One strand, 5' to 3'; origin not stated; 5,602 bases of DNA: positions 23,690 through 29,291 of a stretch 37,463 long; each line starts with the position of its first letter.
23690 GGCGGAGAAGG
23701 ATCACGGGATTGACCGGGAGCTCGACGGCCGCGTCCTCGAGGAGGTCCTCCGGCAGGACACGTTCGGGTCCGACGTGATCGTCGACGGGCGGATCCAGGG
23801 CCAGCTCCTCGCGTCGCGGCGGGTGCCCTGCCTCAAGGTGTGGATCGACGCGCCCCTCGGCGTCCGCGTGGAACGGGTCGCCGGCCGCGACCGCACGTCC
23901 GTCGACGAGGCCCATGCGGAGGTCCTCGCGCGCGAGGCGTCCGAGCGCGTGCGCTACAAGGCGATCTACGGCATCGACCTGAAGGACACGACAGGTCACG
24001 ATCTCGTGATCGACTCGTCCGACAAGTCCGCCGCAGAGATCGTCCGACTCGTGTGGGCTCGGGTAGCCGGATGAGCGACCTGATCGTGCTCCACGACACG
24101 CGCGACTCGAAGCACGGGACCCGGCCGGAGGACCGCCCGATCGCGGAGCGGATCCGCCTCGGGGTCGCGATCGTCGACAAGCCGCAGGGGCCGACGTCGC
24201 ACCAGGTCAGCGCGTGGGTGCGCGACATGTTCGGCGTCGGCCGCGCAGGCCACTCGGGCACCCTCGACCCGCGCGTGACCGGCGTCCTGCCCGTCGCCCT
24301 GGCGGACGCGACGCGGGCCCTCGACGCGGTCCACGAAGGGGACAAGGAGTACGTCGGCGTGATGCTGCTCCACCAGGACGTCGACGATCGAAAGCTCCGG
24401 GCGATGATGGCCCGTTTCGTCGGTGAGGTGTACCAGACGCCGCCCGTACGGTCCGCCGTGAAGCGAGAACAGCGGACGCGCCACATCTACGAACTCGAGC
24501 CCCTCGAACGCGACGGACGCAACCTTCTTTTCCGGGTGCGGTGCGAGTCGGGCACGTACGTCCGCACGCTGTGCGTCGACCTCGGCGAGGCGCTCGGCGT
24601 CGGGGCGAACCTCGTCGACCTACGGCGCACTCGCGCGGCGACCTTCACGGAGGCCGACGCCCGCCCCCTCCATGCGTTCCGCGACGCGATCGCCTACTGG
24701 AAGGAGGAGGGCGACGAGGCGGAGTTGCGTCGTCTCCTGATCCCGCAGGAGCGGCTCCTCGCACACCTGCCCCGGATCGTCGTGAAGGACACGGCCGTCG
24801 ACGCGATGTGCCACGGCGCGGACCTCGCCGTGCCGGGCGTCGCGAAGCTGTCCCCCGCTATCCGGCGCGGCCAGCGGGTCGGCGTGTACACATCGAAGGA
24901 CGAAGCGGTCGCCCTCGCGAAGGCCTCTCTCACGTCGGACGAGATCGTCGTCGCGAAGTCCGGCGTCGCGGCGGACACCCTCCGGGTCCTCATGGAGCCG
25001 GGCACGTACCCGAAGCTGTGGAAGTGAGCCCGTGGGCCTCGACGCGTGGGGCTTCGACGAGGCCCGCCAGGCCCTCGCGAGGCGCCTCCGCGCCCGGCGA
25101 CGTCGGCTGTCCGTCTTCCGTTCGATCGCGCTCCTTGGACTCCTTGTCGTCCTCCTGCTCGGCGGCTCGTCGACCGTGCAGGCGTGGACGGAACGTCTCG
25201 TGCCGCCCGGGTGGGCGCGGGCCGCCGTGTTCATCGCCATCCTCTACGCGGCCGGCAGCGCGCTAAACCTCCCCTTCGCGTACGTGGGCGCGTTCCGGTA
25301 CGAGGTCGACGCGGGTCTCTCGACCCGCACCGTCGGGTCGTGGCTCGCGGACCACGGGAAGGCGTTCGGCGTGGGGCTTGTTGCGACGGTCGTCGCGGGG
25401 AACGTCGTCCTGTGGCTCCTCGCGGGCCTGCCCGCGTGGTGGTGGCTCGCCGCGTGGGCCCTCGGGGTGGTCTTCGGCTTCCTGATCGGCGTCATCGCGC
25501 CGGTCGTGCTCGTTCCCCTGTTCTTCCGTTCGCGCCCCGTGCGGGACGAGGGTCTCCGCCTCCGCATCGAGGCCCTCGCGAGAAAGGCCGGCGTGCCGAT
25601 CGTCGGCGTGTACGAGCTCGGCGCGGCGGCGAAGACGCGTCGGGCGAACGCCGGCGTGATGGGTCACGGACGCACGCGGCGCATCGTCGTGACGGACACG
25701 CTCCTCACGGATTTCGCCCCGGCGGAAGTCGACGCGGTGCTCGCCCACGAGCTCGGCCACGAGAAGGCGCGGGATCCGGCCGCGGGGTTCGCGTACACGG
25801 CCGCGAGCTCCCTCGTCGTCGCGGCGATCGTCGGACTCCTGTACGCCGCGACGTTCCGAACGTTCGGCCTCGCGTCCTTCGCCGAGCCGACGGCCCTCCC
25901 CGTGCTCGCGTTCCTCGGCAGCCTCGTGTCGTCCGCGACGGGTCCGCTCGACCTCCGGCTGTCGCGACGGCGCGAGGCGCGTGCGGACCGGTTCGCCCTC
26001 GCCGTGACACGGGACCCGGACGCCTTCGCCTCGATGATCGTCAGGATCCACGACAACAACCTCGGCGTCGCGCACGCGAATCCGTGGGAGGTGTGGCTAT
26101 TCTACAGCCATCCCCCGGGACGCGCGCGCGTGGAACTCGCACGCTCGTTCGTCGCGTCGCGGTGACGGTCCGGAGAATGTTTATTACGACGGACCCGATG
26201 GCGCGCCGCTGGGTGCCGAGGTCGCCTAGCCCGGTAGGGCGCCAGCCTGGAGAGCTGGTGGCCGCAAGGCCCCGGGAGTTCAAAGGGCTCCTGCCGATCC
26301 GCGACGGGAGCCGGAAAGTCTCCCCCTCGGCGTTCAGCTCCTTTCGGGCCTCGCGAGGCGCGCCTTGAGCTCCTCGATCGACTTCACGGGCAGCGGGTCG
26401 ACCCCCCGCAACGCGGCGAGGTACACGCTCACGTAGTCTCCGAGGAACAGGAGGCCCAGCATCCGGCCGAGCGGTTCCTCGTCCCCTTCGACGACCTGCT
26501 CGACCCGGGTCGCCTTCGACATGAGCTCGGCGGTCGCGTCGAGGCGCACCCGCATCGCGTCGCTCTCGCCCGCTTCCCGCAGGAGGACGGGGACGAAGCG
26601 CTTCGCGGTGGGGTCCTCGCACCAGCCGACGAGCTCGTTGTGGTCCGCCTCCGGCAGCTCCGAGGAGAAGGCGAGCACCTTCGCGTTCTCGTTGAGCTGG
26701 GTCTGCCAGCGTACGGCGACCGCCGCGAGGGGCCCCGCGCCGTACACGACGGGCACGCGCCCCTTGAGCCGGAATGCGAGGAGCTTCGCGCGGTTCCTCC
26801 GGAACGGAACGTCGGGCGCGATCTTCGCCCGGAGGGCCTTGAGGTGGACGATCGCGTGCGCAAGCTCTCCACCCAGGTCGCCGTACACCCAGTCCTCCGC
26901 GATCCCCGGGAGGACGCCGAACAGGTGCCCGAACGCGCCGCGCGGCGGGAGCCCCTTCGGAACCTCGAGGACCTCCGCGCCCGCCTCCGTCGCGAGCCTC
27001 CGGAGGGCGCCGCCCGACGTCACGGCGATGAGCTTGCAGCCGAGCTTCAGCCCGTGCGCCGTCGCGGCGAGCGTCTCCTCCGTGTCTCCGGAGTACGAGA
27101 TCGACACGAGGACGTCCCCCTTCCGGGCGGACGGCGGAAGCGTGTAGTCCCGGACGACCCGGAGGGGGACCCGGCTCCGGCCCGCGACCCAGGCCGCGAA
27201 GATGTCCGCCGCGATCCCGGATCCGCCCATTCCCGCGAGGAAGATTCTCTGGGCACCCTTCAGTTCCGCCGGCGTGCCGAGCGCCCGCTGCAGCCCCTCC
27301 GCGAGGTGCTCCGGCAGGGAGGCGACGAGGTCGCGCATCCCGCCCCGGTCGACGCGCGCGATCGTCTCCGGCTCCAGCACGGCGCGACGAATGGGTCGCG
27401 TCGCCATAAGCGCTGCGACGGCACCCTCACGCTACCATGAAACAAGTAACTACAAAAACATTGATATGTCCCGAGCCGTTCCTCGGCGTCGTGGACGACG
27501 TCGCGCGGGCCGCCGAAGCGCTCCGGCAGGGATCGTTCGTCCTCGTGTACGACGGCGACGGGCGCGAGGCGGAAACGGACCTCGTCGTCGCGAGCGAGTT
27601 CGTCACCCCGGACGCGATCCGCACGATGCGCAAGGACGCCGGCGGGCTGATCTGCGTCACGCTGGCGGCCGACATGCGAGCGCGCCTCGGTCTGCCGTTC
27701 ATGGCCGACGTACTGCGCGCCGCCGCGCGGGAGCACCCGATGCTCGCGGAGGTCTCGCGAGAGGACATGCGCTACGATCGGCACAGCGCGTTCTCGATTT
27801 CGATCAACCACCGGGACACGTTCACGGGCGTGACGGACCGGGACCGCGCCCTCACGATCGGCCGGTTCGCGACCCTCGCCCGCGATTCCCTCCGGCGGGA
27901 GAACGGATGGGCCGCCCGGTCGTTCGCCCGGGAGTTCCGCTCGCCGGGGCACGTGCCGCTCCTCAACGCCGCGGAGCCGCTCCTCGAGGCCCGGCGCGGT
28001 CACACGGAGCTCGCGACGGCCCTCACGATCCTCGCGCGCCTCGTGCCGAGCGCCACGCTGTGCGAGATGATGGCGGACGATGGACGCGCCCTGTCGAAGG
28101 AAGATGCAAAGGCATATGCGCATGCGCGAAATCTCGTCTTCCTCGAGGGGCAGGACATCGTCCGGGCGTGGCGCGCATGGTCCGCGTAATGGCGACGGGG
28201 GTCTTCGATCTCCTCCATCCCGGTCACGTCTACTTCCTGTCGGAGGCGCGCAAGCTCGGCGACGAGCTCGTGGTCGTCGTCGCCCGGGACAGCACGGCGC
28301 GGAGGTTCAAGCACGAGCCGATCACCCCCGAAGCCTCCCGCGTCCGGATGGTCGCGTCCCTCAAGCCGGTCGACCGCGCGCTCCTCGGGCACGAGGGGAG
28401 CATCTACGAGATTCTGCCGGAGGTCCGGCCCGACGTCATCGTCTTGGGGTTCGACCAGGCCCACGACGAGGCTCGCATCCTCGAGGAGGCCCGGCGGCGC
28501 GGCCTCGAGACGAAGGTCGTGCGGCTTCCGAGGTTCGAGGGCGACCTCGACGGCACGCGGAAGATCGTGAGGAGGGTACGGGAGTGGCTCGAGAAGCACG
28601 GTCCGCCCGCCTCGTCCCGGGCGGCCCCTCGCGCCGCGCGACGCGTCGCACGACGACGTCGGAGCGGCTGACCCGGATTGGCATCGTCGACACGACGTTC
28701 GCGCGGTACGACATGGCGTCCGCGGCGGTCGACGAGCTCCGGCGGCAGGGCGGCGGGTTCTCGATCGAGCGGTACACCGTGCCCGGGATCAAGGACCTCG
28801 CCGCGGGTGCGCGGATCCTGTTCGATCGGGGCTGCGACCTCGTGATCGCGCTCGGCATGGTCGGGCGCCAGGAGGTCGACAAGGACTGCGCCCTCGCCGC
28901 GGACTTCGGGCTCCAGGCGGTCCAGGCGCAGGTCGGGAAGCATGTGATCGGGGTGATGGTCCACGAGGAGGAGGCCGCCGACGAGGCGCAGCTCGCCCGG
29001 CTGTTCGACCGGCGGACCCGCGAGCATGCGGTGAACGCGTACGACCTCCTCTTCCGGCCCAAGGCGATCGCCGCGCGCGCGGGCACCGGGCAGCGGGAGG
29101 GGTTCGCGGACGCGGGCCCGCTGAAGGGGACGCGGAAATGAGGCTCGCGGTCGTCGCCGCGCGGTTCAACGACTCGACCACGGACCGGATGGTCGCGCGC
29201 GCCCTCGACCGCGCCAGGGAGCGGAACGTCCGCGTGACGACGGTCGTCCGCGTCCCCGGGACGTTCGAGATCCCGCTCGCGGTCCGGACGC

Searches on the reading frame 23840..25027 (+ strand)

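Call 63: search_protein_families(library=pfam, proteins=[window:23840-25027:+], max_evalue=0.0001)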
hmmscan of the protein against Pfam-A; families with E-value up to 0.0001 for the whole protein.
window:23840-25027:+ (395 aa): 5 families
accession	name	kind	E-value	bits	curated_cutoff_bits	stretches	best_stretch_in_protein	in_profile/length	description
PF01509.24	TruB_N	-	1.8e-26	93.7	27.3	1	128-241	1-149/149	TruB family pseudouridylate synthase (N terminal domain)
PF16198.10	TruB_C_2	-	6.3e-21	74.7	29.3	1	242-307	1-65/66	tRNA pseudouridylate synthase B C-terminal domain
PF01472.26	PUA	-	2.7e-17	62.9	24.8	1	311-384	1-74/74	PUA domain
PF08068.17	DKCLD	-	5.9e-11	42.7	27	1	89-123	23-57/58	DKCLD (NUC011) domain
PF21238.2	Pus10_C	-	6.8e-06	26.2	27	1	165-244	120-201/232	Pus10, C-terminal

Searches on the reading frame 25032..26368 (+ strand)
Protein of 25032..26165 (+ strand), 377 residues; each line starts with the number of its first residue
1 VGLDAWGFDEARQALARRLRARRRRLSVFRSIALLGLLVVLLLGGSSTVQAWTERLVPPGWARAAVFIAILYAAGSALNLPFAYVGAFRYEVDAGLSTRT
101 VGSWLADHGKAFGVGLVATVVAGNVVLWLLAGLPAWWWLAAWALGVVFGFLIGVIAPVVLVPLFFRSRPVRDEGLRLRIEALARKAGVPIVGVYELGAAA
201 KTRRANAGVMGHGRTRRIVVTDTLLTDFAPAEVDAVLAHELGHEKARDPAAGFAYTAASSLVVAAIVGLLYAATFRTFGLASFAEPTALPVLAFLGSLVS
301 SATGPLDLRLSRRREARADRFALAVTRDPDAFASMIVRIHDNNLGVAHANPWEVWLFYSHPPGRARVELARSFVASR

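Call 63: search_protein_families(library=pfam, proteins=[window:25032-26165:+, window:25046-26368:+], max_evalue=0.0001)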
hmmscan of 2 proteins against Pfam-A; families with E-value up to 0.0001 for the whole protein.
window:25032-26165:+ (377 aa): 2 families
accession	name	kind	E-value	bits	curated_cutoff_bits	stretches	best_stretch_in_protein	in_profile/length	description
PF01435.24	Peptidase_M48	-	3.3e-26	92.7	20.3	1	171-371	3-183/186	Peptidase family M48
PF16491.10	Peptidase_M48_N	-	7.1e-20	72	27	1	20-164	31-177/179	CAAX prenyl protease N-terminal, five membrane helices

window:25046-26368:+ (440 aa): 0 families

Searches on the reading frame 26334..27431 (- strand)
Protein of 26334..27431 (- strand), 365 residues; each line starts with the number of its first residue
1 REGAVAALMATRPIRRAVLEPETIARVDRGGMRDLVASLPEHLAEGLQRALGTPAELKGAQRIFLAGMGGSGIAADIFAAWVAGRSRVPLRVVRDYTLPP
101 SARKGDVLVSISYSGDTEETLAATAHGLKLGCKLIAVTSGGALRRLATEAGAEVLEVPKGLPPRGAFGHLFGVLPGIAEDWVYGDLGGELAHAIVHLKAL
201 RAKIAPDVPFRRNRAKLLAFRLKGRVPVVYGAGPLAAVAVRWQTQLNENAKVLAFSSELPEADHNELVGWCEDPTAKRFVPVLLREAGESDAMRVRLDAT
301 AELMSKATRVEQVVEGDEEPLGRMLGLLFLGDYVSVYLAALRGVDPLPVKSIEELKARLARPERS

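Call 57: search_protein_families(library=pfam, proteins=[window:26334-27431:-], max_evalue=0.0001)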
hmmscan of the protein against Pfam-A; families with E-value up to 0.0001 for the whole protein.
window:26334-27431:- (365 aa): 3 families
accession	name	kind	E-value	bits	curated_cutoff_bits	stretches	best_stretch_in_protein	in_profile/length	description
PF10432.14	bact-PGI_C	-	7.3e-48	162.8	24.5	1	212-359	2-151/151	Bacterial phospho-glucose isomerase C-terminal SIS domain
PF01380.27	SIS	-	7.7e-09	35.9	25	1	57-139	2-88/131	SIS domain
PF13580.11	SIS_2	-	3.4e-07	30.8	27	0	102-139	101-138/138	SIS domain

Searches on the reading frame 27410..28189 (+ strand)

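Call 57: search_protein_families(library=pfam, proteins=[window:27410-28189:+], max_evalue=0.0001)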
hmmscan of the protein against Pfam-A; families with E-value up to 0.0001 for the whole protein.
window:27410-28189:+ (259 aa): 1 family
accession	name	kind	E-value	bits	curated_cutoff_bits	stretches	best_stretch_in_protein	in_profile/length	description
PF00926.24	DHBP_synthase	-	1.3e-54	185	26.4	1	33-252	2-190/191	3,4-dihydroxy-2-butanone 4-phosphate synthase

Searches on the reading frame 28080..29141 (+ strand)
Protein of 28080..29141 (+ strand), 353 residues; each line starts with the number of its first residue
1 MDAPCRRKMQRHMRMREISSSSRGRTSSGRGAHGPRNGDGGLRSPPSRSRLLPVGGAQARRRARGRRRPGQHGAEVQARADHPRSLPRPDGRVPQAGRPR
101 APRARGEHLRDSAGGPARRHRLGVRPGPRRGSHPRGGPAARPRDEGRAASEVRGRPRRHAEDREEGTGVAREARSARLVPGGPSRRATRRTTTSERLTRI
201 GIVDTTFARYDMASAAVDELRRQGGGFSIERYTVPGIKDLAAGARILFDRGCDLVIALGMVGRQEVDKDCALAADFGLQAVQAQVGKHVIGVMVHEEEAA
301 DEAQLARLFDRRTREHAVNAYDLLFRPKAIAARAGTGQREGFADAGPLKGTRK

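Call 63: search_protein_families(library=pfam, proteins=[window:28080-29141:+], max_evalue=0.0001)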
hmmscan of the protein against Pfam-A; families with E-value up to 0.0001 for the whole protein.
window:28080-29141:+ (353 aa): 1 family
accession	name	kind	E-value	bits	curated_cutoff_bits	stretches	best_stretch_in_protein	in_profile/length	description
PF00885.24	DMRL_synthase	-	4.4e-13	49.8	26.7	1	199-324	3-135/139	6,7-dimethyl-8-ribityllumazine synthase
